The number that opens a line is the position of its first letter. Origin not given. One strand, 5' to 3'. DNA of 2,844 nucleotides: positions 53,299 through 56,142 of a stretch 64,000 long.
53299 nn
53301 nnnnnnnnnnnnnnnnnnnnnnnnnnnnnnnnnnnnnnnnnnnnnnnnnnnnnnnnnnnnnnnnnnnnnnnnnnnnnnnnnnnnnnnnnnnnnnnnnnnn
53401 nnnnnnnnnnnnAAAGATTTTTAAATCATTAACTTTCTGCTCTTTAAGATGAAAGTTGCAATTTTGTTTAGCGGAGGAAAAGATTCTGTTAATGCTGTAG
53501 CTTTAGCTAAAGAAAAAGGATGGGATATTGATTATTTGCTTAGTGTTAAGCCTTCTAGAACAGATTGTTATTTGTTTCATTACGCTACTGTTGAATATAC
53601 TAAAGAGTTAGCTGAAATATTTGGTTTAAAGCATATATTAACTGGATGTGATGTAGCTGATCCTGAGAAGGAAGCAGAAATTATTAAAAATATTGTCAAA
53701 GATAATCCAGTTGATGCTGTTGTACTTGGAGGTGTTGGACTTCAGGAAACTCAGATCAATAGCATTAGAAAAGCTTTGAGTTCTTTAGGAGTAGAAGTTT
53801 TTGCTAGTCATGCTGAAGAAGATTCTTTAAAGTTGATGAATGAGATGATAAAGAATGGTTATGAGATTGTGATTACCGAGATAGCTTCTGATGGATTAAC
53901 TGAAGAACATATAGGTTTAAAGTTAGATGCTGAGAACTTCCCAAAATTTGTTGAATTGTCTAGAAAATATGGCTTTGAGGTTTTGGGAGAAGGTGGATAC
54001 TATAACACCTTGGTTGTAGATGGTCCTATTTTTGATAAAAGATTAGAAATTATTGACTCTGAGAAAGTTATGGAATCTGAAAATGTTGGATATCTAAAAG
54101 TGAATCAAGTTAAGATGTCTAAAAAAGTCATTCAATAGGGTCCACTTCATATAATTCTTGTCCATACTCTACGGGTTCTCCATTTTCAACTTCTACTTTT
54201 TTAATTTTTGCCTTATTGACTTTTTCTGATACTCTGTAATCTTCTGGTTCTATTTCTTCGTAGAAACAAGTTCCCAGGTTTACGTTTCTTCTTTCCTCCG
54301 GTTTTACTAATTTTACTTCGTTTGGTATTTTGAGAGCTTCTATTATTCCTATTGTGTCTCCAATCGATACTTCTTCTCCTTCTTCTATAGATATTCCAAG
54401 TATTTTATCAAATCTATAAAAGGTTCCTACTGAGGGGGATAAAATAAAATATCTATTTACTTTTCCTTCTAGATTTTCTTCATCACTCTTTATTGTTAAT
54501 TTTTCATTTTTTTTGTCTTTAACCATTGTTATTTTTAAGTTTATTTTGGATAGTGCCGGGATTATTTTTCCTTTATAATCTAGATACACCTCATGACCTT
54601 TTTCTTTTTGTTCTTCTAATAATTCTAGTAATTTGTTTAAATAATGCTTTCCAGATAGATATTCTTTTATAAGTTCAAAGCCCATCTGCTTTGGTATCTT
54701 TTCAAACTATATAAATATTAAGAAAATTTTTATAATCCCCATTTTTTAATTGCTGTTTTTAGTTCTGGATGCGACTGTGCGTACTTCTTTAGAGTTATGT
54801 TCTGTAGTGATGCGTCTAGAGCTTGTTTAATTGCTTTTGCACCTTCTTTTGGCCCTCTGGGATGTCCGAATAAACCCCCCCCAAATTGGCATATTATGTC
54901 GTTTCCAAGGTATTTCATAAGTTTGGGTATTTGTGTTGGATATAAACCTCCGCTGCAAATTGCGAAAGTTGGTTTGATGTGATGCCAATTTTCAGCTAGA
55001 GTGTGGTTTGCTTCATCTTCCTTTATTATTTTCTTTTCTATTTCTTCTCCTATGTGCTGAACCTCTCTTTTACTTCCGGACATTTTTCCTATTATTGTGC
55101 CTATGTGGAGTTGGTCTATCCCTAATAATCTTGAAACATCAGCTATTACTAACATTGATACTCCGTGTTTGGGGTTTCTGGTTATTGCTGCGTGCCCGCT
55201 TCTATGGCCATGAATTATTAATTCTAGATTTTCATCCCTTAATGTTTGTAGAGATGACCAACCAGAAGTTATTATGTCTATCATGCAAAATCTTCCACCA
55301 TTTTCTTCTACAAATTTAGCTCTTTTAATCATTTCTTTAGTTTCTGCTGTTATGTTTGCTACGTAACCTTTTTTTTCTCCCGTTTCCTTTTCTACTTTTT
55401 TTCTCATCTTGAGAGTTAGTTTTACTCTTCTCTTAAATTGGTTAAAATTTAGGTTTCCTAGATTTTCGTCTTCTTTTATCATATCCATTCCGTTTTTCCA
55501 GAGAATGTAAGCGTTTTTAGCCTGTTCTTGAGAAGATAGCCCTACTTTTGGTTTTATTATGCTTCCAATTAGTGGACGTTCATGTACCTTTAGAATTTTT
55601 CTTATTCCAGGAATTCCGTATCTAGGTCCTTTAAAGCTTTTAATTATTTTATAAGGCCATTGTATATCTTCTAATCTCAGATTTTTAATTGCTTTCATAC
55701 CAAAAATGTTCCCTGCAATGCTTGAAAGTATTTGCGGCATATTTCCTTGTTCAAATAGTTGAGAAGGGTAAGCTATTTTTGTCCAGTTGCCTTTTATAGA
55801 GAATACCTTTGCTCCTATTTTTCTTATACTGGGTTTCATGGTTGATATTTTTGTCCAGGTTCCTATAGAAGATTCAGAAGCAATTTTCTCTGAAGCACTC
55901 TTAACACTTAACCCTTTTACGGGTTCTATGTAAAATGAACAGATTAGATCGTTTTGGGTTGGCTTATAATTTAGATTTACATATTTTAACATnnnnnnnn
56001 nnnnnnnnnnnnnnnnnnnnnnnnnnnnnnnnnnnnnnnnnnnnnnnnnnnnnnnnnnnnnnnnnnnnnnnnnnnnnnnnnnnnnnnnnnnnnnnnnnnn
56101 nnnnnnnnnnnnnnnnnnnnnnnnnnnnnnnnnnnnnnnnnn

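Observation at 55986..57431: R15P isomerase (e2b2) fused to a HAD-IA phosphatase domain and translationally coupled to form III RuBisCO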

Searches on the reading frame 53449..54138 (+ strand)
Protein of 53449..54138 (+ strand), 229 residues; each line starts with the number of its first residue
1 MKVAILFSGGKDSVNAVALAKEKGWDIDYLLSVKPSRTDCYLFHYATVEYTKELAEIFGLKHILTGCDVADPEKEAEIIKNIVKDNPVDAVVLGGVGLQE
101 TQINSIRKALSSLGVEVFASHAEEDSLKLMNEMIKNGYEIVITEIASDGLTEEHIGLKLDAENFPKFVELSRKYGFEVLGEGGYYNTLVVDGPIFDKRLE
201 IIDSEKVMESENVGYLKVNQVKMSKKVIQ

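Call 3: search_protein_families(library=pfam, proteins=[window:53449-54138:+], max_evalue=0.01)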
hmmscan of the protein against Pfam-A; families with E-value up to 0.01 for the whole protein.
window:53449-54138:+ (229 aa): 2 families
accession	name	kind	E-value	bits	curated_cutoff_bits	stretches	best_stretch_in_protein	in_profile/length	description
PF01902.24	Diphthami_syn_2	-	8.5e-41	140.3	23.2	1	1-222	1-218/219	Diphthamide synthase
PF24167.1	DUF7411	-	0.0064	16.5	28.7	0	1-28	1-27/194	Family of unknown function (DUF7411)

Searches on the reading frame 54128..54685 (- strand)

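Call 3: search_protein_families(library=pfam, proteins=[window:54128-54685:-], max_evalue=0.01)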
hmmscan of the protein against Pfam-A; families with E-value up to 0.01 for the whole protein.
window:54128-54685:- (185 aa): 2 families
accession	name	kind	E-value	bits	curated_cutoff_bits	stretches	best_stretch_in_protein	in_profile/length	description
PF00364.28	Biotin_lipoyl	-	6e-08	32.8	22.1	1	82-125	4-46/73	Biotin-requiring enzyme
PF13533.13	Biotin_lipoyl_2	-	0.0091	16.3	29.8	0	159-182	9-32/32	Biotin-lipoyl like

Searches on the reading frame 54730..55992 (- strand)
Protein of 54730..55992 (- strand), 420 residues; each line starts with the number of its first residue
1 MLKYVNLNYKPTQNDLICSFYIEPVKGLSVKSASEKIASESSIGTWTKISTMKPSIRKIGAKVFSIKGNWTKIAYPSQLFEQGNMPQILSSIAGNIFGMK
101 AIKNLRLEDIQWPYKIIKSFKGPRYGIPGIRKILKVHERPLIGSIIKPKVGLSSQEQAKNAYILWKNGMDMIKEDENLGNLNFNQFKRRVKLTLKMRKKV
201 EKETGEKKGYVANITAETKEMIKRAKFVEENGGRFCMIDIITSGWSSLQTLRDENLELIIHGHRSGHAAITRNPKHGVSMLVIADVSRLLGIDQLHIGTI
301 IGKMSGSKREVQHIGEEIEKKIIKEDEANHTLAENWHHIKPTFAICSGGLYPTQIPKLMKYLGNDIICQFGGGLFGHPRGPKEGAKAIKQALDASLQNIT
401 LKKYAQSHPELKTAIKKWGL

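Call 3: search_protein_families(library=pfam, proteins=[window:54730-55992:-], max_evalue=0.01)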
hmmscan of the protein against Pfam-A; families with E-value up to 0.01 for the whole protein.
window:54730-55992:- (420 aa): 2 families
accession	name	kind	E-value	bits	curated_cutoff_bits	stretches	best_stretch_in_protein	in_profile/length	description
PF00016.26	RuBisCO_large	-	1.3e-88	297.6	30.1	1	126-418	1-299/299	Ribulose bisphosphate carboxylase large chain, catalytic domain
PF02788.21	RuBisCO_large_N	-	1.3e-42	145.2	20.7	1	4-115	2-119/120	Ribulose bisphosphate carboxylase large chain, N-terminal domain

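Call 4: search_protein_families(library=ncbifam, proteins=[window:54730-55992:-], max_evalue=0.001)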
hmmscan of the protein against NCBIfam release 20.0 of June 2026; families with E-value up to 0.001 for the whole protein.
window:54730-55992:- (420 aa): 6 families
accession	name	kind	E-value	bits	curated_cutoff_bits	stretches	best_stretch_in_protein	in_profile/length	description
TIGR03326.1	rubisco_III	equivalog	1.2e-172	574.6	497.45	1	3-418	1-426/426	type III ribulose-bisphosphate carboxylase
NF003252.0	PRK04208.1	subfamily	7.6e-159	529.2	438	1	3-419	16-456/468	ribulose-bisphosphate carboxylase large subunit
NF010002.0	PRK13475.1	equivalog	9.2e-83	278.4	489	1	4-417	7-439/459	ribulose-bisphosphate carboxylase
NF007095.0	PRK09549.1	equivalog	1.3e-61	208.3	409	1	28-419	15-402/407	2,3-diketo-5-methylthiopentyl-1-phosphate enolase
NF042437.1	OxoIsoapPDcar_OiaX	equivalog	2.4e-59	201.2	700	1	85-419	89-412/412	3-oxo-isoapionate-4-phosphate decarboxylase OiaX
TIGR03332.1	salvage_mtnW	equivalog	4.5e-50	170.4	513.6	1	65-419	52-407/407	2,3-diketo-5-methylthiopentyl-1-phosphate enolase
